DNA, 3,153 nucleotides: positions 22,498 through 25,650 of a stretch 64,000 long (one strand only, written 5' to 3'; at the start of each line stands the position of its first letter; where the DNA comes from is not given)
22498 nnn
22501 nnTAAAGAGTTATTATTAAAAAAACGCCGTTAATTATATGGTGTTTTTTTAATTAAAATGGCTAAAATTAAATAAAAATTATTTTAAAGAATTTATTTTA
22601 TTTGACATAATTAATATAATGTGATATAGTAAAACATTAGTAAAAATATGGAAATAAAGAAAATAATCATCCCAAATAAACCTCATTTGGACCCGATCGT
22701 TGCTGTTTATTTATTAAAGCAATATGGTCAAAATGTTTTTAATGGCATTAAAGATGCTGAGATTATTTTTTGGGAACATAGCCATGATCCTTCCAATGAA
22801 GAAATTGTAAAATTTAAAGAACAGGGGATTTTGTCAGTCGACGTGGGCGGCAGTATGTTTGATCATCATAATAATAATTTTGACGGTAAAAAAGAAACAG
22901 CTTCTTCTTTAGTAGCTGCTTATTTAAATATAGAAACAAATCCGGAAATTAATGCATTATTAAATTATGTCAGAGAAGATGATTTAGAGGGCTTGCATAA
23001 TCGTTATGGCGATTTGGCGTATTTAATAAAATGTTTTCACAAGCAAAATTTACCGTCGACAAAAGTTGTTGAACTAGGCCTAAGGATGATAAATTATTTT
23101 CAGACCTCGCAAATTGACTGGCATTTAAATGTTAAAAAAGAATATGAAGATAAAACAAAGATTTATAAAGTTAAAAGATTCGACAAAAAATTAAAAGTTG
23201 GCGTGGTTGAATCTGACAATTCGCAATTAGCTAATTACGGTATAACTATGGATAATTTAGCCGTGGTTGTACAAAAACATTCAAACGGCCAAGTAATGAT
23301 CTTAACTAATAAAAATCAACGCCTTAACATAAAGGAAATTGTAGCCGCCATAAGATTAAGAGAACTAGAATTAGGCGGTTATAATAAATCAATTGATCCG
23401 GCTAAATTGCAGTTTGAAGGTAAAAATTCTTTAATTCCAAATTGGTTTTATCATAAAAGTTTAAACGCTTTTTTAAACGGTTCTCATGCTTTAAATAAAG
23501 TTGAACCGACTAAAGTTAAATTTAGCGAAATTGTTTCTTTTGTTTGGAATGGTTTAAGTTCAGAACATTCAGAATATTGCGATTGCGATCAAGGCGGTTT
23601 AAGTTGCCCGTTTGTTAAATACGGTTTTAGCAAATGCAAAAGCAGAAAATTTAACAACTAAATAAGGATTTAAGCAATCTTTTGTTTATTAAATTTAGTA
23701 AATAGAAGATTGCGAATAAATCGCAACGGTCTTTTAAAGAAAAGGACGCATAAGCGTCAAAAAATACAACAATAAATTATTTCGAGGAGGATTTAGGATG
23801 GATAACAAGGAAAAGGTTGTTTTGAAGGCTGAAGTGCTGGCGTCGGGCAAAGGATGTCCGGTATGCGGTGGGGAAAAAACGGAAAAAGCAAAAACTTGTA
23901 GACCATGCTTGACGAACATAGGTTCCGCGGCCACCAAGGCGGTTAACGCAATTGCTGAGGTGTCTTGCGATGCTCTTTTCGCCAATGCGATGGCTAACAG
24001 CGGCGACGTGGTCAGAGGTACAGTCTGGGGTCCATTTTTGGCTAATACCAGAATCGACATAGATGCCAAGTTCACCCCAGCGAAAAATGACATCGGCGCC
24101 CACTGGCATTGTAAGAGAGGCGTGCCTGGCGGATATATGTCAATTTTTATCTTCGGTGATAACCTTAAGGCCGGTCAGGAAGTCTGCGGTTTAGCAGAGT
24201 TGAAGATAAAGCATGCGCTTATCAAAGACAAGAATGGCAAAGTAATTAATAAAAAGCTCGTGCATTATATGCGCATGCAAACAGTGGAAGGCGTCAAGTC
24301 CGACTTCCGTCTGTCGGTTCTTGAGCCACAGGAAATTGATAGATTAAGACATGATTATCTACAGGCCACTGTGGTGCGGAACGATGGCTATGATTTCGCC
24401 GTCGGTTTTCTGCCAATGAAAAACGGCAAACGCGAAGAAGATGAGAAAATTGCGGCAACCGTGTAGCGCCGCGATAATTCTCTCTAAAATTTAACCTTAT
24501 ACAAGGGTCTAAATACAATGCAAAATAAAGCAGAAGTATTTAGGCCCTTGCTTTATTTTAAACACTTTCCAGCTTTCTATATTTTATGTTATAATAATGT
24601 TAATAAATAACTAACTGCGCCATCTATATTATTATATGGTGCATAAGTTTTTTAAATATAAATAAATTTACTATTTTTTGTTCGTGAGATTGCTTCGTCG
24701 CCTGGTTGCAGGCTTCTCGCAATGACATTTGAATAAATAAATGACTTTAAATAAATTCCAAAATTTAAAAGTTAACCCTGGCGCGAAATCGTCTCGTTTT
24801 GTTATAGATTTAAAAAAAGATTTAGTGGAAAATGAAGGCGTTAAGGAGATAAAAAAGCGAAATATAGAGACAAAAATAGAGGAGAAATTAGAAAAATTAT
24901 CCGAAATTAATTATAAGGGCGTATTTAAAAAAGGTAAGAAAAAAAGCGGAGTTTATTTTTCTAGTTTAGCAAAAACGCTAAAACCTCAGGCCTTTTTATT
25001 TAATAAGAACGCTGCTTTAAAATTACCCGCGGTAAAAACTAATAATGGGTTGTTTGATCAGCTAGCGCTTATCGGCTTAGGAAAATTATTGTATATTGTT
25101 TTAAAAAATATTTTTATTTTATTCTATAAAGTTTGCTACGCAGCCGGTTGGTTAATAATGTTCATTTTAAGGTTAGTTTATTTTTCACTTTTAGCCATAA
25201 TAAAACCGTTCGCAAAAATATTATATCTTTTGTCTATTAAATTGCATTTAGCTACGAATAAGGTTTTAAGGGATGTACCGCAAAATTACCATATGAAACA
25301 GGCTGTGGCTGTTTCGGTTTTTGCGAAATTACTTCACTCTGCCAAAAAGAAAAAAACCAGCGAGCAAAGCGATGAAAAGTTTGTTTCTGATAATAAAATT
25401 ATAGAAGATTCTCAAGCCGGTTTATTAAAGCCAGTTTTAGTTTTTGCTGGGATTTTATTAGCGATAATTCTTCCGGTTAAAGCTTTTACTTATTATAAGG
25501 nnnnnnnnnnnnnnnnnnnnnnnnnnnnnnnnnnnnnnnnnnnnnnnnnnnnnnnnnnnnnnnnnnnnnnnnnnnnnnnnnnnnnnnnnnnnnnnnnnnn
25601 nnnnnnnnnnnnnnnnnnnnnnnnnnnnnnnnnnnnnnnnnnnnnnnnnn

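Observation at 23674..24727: Self-contained GC-rich orphan gene cassette (candidate horizontal acquisition)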

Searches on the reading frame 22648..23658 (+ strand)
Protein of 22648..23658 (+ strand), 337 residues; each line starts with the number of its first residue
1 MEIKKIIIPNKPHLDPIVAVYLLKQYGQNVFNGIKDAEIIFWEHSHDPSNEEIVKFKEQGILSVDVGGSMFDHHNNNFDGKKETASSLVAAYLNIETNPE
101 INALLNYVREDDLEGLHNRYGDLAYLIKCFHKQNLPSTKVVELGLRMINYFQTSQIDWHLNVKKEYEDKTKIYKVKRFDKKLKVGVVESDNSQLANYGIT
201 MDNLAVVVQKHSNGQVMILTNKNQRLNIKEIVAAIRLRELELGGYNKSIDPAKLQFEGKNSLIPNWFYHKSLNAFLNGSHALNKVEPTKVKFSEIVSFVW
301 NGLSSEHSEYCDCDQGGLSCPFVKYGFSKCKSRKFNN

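Call 4: search_protein_families(library=pfam, proteins=[window:22648-23658:+], max_evalue=1)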
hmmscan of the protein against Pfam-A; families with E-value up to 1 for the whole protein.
window:22648-23658:+ (337 aa): 0 families

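Call 50: search_protein_families(library=padloc, proteins=[window:22648-23658:+], max_evalue=1)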
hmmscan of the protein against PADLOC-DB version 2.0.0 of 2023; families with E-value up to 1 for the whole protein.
window:22648-23658:+ (337 aa): 0 families

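Call 64: find_homologous_proteins(query=window:22648-23658:+, max_evalue=0.001)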
Query window:22648-23658:+ (337 aa): 86 proteins with E <= 0.001 among 1613 candidates.
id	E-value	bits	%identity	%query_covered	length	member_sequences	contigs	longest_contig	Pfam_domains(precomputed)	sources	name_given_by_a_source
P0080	8.3e-218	740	97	100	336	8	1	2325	-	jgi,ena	-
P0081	1.2e-183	628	81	99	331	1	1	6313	-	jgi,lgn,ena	-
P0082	1.3e-182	624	80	99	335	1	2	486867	-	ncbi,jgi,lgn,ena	-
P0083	1.5e-182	624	80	99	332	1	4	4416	-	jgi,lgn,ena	-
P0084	1.3e-180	618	81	99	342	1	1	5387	-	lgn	-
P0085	1.9e-179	614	79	100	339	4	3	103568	-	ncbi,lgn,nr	ncbi:MAG: hypothetical protein HYV53_00065 [Parcubacteria group bacterium]|nr:hypothetical protein [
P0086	7.3e-178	609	78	99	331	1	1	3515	-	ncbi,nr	ncbi:MAG: hypothetical protein PHF50_04720 [Patescibacteria group bacterium]|nr:hypothetical protein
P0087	7.8e-178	609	78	99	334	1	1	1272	-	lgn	-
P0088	3.6e-177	607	78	99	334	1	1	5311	-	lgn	-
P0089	1.1e-176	605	77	99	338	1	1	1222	-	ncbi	-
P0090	1.3e-176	605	77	99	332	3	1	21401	-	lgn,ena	-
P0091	1.4e-176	605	78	99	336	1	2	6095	-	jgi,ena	-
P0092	1.3e-174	598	78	99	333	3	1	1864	-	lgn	-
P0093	5.6e-174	596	77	99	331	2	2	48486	-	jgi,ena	-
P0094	1.6e-173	595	78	99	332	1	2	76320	-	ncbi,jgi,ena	ncbi:MAG: hypothetical protein WCV70_02805 [Patescibacteria group bacterium]|jgi:hypothetical protei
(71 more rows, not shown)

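Call 101: search_protein_families(library=ncbifam, proteins=[window:22648-23658:+], max_evalue=0.1)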
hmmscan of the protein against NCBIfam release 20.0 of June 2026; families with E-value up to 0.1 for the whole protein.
window:22648-23658:+ (337 aa): 0 families

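Call 103: find_encoding_contigs(protein=P0080, flank=3000, max_places=4)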
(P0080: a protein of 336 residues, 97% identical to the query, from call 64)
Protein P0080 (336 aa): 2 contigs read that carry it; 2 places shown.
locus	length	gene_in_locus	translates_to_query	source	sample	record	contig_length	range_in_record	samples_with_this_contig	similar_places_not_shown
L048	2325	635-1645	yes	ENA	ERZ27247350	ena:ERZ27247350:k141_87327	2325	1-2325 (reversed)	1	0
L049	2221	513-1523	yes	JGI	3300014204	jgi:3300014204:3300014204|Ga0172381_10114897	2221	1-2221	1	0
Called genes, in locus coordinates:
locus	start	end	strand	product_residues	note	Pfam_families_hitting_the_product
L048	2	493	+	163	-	?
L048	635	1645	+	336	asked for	-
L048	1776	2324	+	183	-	?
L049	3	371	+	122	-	?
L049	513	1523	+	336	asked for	-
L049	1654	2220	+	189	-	?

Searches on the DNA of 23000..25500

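Call 15: search_rna_families(source=window, start=23000, end=25500, threshold=evalue, max_evalue=1)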
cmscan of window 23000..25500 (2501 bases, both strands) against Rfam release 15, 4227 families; matches with E-value up to 1: 0.
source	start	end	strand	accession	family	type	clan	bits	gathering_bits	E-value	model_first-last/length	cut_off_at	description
